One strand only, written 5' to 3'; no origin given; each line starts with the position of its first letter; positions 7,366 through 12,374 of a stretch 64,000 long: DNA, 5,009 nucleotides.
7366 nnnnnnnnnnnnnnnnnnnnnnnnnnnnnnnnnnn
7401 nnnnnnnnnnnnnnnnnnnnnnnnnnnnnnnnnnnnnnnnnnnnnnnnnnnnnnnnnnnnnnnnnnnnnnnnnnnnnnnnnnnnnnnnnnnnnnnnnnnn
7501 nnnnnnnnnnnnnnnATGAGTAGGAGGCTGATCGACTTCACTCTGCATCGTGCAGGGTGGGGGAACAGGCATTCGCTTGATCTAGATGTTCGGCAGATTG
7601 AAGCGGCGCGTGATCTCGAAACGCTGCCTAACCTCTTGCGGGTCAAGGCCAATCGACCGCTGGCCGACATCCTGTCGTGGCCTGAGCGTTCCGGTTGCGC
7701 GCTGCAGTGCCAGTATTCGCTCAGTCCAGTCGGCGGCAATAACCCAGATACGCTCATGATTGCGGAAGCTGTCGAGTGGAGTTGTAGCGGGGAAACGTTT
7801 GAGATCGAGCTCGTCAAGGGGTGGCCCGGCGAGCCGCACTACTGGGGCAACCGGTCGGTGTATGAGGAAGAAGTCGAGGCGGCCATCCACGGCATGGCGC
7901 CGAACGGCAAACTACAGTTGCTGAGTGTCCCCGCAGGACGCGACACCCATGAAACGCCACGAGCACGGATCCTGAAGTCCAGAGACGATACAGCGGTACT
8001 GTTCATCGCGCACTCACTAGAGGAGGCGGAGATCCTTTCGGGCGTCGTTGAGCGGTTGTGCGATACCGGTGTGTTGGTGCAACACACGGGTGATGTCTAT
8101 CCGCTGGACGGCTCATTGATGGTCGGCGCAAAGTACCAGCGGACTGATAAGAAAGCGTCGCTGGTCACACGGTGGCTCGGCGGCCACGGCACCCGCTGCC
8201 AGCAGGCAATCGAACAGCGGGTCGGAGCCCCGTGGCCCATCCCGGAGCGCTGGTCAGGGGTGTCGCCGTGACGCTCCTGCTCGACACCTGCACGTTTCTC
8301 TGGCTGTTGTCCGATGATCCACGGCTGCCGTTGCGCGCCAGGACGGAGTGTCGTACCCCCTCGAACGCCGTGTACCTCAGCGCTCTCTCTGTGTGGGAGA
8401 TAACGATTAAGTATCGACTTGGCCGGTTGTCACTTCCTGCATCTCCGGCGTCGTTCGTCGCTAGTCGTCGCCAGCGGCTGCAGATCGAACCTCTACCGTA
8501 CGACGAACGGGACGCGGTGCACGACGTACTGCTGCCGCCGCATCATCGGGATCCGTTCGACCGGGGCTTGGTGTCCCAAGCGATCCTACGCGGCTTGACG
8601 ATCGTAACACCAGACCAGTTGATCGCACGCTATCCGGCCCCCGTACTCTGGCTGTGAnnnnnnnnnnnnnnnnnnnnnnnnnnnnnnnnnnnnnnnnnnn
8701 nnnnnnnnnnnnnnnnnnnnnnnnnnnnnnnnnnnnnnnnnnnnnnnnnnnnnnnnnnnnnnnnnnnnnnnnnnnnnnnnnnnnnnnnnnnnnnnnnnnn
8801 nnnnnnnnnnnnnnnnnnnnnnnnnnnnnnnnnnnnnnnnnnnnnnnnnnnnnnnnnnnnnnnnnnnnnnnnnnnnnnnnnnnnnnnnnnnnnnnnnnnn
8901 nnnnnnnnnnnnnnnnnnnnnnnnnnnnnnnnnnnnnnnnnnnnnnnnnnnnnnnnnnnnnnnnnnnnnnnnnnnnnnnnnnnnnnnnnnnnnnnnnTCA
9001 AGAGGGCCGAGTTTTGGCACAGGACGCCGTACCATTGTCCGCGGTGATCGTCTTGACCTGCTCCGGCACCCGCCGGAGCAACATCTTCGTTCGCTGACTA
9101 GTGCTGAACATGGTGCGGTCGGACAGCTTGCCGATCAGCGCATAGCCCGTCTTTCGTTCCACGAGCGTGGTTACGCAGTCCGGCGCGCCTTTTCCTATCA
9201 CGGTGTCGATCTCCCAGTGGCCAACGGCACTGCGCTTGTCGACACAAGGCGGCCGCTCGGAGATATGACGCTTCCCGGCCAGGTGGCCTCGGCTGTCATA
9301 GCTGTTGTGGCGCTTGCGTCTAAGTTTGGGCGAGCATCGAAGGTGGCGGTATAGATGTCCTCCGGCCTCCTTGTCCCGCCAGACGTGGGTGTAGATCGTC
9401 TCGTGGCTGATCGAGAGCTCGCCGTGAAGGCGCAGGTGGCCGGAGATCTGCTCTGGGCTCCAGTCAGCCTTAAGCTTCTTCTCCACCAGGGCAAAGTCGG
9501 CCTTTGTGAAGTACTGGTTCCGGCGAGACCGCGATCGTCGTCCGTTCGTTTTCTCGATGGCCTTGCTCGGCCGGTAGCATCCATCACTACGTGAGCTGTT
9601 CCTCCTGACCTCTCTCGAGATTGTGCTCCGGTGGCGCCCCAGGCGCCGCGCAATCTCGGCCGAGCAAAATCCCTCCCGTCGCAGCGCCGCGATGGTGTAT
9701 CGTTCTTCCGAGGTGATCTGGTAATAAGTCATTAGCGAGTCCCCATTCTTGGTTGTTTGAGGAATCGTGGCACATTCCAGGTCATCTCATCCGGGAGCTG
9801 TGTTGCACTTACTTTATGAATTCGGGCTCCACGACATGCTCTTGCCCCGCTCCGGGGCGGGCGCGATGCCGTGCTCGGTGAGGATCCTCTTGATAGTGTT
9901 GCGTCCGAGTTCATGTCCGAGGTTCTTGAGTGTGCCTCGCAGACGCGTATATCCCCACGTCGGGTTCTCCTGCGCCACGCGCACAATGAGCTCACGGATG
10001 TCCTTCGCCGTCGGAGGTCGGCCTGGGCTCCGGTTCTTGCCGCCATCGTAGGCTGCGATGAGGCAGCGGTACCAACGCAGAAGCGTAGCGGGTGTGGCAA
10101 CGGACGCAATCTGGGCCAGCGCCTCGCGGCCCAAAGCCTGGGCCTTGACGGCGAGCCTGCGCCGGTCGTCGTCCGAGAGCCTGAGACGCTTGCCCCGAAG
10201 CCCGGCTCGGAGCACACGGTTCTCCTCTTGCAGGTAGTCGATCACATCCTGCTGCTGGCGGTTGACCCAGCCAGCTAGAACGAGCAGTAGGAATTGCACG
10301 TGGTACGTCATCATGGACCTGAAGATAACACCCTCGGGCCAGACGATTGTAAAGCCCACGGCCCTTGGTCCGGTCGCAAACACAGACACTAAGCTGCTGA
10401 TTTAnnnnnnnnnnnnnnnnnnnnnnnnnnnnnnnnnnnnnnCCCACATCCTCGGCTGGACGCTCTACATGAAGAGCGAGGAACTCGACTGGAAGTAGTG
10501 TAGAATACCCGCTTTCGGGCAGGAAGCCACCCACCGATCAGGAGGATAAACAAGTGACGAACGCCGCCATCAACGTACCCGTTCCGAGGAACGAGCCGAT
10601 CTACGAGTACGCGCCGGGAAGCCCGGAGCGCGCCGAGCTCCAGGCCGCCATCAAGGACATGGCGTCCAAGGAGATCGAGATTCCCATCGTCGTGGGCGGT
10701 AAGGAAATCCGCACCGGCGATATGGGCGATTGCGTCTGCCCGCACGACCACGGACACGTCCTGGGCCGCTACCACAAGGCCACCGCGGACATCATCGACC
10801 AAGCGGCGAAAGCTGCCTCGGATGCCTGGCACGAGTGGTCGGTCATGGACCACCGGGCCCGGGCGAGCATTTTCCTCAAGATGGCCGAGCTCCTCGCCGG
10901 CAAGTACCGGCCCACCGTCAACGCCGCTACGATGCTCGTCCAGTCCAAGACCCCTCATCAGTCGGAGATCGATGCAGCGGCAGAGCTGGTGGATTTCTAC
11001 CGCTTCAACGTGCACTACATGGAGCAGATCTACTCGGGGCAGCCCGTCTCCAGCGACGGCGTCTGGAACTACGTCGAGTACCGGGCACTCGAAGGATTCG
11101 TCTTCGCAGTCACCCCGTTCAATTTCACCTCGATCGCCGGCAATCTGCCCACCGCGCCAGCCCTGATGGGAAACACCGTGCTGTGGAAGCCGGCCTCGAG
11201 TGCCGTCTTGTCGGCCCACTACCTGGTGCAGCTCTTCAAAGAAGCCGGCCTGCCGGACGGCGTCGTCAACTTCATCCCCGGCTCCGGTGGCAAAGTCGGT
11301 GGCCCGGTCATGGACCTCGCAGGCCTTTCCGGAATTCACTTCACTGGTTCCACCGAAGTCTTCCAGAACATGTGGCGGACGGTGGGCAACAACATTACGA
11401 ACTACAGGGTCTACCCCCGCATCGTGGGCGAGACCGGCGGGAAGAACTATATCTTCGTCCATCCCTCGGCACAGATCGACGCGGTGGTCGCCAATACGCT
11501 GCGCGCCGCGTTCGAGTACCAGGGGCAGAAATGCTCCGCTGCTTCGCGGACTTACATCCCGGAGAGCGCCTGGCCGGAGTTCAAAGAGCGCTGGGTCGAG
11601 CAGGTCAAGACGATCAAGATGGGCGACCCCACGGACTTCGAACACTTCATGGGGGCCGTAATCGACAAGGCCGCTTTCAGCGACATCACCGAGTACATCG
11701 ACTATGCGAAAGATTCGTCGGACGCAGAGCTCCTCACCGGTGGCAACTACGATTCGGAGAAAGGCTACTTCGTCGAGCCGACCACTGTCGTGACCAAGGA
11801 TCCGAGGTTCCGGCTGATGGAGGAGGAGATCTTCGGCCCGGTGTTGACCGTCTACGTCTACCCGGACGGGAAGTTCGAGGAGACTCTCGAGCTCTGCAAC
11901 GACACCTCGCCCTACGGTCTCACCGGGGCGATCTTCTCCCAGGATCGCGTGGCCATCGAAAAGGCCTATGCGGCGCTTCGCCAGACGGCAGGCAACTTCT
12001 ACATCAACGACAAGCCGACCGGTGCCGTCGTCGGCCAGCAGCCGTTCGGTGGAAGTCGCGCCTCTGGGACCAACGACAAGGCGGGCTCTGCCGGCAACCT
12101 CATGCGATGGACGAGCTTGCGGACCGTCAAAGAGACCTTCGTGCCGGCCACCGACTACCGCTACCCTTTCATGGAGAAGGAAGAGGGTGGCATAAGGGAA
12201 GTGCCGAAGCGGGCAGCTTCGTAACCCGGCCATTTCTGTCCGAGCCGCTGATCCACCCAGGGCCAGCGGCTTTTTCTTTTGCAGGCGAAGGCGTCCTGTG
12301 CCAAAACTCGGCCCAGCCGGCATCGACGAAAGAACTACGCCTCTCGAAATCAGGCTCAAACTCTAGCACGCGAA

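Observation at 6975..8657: Three-gene translationally coupled cassette: extended Phd/YefM antitoxin - unknown 251-aa protein - VapC PIN toxin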

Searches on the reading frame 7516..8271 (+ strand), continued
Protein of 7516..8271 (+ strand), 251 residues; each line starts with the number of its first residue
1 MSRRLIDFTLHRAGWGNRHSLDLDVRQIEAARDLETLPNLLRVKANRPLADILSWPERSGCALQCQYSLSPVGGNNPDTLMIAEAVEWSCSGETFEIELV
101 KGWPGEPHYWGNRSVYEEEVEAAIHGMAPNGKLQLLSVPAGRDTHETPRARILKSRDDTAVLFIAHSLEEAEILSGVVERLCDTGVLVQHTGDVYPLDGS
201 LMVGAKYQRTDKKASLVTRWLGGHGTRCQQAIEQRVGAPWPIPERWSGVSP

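Call 78: search_protein_families(library=pfam, alignment_id=A1, max_evalue=10)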
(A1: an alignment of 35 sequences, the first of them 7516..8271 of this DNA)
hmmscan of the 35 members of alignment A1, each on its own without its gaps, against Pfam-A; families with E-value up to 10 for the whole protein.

A. member 1, window:7516-8271:+ (251 aa): 0 families

B. families by the number of members that match (of 35 scanned): 4 families
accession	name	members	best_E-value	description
PF23509.1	MSMEG_3727_PQQ-assoc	2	0.043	MSMEG_3727, PQQ-associated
PF00762.24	Ferrochelatase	2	0.19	Ferrochelatase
PF21758.2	PAC_bac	1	0.062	Bacterial proteasome assembling chaperone-like protein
PF24351.1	DUF7511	1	0.098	Domain of unknown function (DUF7511)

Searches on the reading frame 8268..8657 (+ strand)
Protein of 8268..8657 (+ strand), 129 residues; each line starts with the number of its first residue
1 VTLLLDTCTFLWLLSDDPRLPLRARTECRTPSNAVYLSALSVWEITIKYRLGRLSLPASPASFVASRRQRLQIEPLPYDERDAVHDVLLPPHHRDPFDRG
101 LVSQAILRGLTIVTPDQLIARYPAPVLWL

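Call 3: search_protein_families(library=pfam, proteins=[window:8268-8657:+], max_evalue=1)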
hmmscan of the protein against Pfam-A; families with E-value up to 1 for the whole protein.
window:8268-8657:+ (129 aa): 2 families
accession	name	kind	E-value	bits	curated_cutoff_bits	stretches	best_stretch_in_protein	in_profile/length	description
PF01850.27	PIN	-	2.2e-10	41.6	23.6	1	4-123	2-118/120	PIN domain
PF01424.28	R3H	-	0.042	14.3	26.8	1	61-88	11-38/60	R3H domain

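Call 4: search_protein_families(library=ncbifam, proteins=[window:8268-8657:+], max_evalue=1)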
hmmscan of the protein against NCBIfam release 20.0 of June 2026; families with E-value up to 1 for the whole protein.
window:8268-8657:+ (129 aa): 0 families

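Call 15: search_protein_families(library=padloc, proteins=[window:8268-8657:+], max_evalue=1)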
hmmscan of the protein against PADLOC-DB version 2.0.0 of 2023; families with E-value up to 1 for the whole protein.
window:8268-8657:+ (129 aa): 0 families

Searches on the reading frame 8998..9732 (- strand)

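Call 75: search_protein_families(library=pfam, proteins=[window:8998-9732:-], max_evalue=0.001)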
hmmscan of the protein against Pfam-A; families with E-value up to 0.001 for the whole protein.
window:8998-9732:- (244 aa): 5 families
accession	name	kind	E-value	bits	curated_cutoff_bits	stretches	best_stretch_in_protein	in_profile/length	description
PF13936.12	HTH_38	-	1.5e-15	57.1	27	1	4-45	3-44/44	Helix-turn-helix domain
PF13384.12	HTH_23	-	1.3e-08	34.8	24.6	1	8-48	4-45/50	Homeodomain-like domain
PF13565.12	HTH_32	-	4.5e-07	30.7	33.7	1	65-115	19-71/73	Homeodomain-like domain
PF00665.32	rve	-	0.00061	20.4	32.6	0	170-240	5-81/102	Integrase core domain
PF06056.18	Terminase_5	-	0.00065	20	20.3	0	20-43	12-35/58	Putative ATPase subunit of terminase (gpP-like)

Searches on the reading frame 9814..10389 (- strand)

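Call 75: search_protein_families(library=pfam, proteins=[window:9814-10389:-], max_evalue=0.001)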
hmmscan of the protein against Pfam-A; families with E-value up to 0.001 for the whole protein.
window:9814-10389:- (191 aa): 3 families
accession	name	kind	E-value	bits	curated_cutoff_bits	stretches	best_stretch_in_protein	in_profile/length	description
PF13276.12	HTH_21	-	1.3e-07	32.2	28.1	1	131-179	6-56/60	HTH-like domain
PF13565.12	HTH_32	-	2.8e-07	31.4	33.7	1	114-170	14-73/73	Homeodomain-like domain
PF01498.24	HTH_Tnp_Tc3_2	-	6.1e-05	23.7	31.5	1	135-175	4-44/72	Transposase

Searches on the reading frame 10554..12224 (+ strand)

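Call 75: search_protein_families(library=pfam, proteins=[window:10554-12224:+], max_evalue=0.001)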
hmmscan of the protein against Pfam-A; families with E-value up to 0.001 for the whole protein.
window:10554-12224:+ (556 aa): 1 family
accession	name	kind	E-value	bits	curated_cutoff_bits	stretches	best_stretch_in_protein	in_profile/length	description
PF00171.27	Aldedh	-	5.2e-108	362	23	1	59-525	10-461/461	Aldehyde dehydrogenase family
